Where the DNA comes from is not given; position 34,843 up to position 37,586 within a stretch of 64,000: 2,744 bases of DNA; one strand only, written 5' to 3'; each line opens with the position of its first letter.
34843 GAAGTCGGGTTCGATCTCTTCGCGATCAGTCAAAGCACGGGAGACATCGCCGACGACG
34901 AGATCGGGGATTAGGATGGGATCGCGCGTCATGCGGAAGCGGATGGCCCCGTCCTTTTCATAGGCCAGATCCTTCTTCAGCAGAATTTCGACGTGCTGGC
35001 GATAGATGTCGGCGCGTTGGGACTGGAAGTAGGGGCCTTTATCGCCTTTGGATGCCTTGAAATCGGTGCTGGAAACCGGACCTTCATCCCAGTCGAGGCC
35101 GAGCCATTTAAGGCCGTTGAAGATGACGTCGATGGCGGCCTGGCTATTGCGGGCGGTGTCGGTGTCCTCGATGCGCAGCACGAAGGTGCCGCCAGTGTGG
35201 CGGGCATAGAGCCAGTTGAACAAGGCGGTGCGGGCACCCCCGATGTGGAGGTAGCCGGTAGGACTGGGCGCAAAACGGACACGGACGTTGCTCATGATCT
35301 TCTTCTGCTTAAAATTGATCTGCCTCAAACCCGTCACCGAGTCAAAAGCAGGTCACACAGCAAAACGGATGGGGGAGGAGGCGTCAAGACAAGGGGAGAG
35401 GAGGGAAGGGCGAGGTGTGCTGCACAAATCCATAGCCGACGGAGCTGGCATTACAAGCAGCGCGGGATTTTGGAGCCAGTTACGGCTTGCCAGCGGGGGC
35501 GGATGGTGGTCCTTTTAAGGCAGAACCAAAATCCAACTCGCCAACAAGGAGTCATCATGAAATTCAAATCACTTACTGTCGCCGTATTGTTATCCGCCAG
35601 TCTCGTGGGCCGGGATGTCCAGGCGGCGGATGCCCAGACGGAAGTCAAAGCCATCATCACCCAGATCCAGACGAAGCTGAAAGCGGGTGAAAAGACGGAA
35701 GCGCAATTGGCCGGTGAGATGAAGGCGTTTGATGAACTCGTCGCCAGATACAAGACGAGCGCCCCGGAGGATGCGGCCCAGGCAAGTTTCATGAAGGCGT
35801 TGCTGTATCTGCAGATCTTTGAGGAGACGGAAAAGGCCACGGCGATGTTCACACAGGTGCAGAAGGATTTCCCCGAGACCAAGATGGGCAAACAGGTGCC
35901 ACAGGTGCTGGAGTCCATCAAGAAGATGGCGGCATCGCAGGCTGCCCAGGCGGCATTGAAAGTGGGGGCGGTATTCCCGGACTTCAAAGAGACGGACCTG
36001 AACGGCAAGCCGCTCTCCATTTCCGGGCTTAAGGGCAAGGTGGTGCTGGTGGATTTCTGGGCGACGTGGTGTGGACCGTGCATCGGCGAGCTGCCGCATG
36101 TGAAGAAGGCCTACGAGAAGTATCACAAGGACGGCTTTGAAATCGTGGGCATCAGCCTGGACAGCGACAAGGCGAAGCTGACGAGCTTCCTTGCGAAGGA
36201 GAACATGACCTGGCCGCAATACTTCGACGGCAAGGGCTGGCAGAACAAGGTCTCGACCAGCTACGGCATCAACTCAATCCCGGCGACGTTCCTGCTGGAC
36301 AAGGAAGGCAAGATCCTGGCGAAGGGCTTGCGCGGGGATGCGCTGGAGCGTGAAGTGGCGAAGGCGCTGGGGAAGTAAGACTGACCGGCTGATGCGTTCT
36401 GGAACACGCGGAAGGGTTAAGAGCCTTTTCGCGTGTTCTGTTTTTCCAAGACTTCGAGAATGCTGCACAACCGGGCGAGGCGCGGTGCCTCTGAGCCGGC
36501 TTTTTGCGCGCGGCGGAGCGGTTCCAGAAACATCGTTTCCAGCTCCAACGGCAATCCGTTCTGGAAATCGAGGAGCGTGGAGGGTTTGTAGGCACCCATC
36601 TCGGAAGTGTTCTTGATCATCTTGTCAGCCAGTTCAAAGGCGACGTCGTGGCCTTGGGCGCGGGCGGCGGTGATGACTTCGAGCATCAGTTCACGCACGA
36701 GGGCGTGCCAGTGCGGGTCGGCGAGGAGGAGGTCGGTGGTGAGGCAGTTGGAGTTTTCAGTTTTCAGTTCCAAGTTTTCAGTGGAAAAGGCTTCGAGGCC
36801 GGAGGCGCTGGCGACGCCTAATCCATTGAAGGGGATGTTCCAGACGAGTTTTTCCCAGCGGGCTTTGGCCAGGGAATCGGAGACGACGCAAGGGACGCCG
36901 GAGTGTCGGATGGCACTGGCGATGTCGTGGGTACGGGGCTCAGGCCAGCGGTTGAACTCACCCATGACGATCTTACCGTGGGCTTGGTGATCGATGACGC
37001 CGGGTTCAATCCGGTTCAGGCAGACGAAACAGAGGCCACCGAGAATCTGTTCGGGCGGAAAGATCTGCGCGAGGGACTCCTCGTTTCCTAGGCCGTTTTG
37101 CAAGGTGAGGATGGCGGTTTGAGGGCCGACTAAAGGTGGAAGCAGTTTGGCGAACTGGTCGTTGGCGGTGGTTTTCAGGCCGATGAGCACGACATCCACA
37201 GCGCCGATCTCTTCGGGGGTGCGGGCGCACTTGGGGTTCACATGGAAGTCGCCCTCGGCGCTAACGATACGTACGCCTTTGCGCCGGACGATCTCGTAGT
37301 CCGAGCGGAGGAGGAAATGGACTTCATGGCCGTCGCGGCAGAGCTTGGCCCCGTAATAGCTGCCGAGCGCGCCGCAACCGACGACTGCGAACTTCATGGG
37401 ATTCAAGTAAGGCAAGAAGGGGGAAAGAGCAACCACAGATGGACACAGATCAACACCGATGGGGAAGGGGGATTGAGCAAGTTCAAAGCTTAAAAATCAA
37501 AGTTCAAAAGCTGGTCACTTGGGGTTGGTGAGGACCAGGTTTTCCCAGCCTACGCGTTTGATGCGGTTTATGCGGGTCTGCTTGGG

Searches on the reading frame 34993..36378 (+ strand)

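Call 12: search_protein_families(library=pfam, proteins=[window:34993-36378:+], max_evalue=0.001)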
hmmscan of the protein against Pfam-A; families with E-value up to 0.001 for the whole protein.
window:34993-36378:+ (461 aa): 6 families
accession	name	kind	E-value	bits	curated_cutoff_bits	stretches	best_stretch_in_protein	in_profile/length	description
PF08534.16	Redoxin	-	1e-26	93.9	26.6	1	323-451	1-138/148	Redoxin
PF00578.27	AhpC-TSA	-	1.7e-24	86.5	26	1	324-442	1-122/124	AhpC/TSA family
PF13905.12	Thioredoxin_8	-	2.6e-18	66.6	27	1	348-441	1-94/94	Thioredoxin-like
PF00085.26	Thioredoxin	-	9.8e-09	35.6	23.5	1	349-393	19-60/103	Thioredoxin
PF13098.12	Thioredoxin_2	-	3.5e-06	27.7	27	1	347-443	4-89/104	Thioredoxin-like domain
PF00255.25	GSHPx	-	0.00011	22.2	27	1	330-387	3-59/108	Glutathione peroxidase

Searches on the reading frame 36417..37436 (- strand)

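Call 12: search_protein_families(library=pfam, proteins=[window:36417-37436:-], max_evalue=0.001)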
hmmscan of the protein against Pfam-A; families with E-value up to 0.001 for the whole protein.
window:36417-37436:- (339 aa): 2 families
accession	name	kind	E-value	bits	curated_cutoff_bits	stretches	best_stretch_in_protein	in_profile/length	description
PF02558.23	ApbA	-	2.4e-43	147.8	22.2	1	17-162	2-149/150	Ketopantoate reductase PanE/ApbA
PF08546.17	ApbA_C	-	7.1e-21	75.3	22.7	1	233-330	26-124/125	Ketopantoate reductase PanE/ApbA C terminal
